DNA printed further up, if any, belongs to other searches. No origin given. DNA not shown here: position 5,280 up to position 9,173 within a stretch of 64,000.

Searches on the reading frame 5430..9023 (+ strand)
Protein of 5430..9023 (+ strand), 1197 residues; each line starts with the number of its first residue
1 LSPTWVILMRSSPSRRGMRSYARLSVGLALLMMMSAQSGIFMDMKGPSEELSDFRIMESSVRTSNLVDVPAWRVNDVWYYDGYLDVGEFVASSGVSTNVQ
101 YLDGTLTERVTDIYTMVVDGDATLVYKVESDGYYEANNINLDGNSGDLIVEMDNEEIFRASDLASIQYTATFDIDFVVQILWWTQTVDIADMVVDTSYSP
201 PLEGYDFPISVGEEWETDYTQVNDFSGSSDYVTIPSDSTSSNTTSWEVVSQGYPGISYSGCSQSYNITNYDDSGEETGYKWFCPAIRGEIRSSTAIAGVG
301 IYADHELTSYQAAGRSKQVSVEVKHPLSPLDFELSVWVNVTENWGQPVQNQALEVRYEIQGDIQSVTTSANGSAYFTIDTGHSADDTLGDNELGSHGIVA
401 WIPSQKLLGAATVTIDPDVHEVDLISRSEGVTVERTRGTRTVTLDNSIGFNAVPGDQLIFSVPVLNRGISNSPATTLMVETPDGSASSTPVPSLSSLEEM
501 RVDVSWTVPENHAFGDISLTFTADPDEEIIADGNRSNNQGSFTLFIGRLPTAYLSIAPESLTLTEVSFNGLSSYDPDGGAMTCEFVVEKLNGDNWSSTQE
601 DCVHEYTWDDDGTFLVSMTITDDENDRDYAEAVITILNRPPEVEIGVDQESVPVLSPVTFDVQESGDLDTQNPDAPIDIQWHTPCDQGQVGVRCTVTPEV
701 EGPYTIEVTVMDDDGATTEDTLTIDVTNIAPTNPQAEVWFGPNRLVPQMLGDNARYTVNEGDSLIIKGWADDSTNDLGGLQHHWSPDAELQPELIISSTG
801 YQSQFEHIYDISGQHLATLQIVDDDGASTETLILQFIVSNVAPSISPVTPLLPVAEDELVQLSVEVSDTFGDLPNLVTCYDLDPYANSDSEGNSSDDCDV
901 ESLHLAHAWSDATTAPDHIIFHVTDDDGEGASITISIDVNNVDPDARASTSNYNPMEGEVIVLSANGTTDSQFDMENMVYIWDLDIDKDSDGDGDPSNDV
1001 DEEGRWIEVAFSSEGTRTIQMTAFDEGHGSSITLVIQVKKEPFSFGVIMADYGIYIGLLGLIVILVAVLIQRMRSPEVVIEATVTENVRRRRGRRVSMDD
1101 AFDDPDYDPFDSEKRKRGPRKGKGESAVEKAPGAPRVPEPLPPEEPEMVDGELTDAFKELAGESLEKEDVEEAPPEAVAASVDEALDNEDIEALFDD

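Call 50: search_protein_families(library=pfam, proteins=[window:5430-9023:+], max_evalue=0.001)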
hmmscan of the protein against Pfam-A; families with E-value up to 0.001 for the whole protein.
window:5430-9023:+ (1197 aa): 4 families
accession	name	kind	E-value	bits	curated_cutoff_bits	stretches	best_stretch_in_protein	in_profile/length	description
PF18911.6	PKD_4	-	1.3e-13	51.2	27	1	563-629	17-78/85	PKD domain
PF00801.26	PKD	-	2.6e-13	50.2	23.5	0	972-1038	25-80/80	PKD domain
PF07705.17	CARDB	-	9.9e-09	35.8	22.7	1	451-539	14-98/101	CARDB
PF17789.7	MG4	-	0.00018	22.1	24.7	0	335-383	17-65/95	Macroglobulin domain MG4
